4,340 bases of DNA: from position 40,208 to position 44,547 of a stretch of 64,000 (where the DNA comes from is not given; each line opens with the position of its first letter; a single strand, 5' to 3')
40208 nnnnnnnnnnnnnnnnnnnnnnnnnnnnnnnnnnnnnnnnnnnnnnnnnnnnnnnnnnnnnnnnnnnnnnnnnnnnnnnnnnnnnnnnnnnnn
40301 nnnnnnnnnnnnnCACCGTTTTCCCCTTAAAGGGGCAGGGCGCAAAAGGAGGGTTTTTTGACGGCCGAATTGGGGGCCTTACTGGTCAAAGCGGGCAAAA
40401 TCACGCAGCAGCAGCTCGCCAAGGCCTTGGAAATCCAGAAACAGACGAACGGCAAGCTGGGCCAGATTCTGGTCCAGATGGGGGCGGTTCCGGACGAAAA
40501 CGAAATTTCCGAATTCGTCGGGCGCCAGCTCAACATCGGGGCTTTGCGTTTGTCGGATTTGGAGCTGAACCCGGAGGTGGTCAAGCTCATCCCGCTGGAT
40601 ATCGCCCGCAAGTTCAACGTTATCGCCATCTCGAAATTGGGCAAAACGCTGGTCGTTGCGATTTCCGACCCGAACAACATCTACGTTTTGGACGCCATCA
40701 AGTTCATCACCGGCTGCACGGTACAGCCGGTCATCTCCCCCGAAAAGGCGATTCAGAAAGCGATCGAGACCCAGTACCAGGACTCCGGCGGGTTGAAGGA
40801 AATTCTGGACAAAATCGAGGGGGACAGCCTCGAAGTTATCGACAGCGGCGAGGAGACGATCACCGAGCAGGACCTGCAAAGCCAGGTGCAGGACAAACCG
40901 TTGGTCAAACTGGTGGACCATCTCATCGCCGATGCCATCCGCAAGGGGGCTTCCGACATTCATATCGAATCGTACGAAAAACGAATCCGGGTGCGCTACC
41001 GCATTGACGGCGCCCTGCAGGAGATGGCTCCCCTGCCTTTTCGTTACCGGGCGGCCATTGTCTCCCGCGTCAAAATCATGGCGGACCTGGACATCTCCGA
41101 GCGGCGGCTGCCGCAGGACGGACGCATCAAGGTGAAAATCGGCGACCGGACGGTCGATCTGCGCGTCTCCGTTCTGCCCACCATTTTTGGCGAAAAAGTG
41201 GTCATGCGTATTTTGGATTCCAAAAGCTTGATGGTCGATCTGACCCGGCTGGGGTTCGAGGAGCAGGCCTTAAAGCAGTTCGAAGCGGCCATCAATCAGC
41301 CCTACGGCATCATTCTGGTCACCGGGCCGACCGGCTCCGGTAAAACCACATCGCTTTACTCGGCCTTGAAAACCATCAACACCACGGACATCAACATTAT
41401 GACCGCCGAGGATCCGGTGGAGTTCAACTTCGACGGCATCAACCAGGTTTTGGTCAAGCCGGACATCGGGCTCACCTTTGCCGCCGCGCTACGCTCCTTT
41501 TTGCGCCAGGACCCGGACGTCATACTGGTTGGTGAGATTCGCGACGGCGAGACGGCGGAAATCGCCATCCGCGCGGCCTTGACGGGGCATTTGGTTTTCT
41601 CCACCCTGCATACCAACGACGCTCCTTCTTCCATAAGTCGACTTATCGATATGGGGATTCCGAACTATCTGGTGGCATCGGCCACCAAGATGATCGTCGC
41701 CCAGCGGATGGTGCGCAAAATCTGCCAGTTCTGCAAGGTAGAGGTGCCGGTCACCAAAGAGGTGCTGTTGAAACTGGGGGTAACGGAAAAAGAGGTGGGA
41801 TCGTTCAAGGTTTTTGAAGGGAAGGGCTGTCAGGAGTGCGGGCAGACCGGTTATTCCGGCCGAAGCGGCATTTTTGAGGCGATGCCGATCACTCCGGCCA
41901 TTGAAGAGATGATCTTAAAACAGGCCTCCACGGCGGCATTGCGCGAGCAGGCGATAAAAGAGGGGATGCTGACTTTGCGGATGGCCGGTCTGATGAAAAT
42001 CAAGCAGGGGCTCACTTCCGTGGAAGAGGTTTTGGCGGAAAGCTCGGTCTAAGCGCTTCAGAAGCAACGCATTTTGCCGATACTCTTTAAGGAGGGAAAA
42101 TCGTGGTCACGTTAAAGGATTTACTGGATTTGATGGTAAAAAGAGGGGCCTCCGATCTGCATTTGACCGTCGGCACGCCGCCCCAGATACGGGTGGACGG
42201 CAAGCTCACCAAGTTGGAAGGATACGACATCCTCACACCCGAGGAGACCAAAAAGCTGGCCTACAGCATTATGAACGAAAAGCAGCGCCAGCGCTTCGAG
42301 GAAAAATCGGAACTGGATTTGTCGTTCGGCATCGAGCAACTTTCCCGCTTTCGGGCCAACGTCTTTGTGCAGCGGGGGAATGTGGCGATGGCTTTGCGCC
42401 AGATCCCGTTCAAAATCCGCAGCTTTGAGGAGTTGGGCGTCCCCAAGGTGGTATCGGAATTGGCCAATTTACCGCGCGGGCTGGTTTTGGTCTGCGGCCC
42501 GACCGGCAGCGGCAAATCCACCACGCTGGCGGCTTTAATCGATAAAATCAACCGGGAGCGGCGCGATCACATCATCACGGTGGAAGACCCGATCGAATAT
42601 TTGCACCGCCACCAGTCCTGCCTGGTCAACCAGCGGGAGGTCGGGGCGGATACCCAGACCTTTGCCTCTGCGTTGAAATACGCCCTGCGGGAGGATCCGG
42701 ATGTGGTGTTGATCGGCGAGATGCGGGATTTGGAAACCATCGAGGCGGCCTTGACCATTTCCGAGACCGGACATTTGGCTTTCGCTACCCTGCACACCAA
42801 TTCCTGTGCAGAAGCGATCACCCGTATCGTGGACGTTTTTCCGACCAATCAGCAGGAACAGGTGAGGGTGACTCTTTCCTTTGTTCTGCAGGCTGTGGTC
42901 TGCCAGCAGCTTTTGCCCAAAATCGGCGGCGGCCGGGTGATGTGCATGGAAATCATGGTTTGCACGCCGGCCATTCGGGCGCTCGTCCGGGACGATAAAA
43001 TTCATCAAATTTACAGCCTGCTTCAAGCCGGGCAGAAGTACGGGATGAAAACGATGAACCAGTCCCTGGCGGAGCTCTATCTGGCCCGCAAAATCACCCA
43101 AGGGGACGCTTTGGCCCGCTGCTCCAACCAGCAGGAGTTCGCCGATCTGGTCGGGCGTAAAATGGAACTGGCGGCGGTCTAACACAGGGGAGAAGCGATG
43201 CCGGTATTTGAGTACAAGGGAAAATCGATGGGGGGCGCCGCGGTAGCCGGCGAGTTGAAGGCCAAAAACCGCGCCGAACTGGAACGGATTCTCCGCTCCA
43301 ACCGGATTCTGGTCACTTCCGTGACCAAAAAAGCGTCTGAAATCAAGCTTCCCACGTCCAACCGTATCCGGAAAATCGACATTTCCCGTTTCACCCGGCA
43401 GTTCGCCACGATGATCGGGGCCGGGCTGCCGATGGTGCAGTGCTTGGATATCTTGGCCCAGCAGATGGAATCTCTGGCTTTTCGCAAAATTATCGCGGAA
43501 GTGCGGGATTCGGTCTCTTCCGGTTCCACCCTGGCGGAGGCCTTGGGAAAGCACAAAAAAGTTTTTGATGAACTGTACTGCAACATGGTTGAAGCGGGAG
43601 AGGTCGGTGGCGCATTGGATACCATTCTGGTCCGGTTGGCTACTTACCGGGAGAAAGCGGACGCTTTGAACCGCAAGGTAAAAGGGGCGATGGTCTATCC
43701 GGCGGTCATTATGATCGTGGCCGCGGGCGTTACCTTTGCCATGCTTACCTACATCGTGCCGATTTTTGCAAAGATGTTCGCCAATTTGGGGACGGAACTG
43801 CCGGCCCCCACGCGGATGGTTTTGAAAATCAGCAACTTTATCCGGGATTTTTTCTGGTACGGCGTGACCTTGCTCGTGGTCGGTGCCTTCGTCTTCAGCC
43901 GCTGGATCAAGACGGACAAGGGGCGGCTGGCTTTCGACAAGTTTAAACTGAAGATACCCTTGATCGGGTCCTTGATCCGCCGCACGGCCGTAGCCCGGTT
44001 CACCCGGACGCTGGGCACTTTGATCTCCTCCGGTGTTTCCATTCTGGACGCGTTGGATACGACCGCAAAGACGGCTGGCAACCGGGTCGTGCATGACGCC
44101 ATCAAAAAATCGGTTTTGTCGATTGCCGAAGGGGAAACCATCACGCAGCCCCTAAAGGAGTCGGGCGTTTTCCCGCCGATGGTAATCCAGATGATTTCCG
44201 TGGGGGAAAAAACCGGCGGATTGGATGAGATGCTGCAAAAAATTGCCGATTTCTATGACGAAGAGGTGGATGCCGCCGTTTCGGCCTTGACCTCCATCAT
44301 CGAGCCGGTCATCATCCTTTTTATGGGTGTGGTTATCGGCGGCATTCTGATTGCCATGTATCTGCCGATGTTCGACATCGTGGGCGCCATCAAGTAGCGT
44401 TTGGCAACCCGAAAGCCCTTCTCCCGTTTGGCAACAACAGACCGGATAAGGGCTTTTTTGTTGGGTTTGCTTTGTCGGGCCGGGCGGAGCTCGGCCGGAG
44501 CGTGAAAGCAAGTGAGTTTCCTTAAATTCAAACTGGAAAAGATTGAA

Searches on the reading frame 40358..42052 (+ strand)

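Call 65: search_protein_families(library=pfam, proteins=[window:40358-42052:+], max_evalue=0.00001)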
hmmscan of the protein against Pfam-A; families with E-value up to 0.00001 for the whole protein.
window:40358-42052:+ (564 aa): 2 families
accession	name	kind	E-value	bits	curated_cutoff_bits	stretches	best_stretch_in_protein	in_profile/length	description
PF00437.27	T2SSE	-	7.3e-141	469.5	24.9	1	176-559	2-369/370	Type II/IV secretion system protein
PF05157.20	MshEN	-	1.5e-17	63.8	23.1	1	59-143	2-87/90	MshEN domain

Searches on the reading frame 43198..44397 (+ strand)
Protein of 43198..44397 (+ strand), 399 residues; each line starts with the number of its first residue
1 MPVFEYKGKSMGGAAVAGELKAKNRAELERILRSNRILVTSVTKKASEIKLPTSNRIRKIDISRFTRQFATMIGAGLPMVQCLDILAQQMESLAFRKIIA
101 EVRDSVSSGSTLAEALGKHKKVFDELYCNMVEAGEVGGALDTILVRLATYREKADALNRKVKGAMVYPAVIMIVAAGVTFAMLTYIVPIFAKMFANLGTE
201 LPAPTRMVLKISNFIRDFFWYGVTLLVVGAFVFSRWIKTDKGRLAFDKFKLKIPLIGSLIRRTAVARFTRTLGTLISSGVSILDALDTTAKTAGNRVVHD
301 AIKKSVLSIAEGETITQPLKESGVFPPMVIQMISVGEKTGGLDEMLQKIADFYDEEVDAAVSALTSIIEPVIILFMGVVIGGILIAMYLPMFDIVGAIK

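Call 65: search_protein_families(library=pfam, proteins=[window:43198-44397:+], max_evalue=0.00001)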
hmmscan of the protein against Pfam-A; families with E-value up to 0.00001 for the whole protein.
window:43198-44397:+ (399 aa): 1 family
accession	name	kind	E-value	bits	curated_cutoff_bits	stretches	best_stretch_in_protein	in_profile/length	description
PF00482.28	T2SSF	-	3.9e-68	227.6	25.2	2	65-188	1-125/125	Type II secretion system (T2SS), protein F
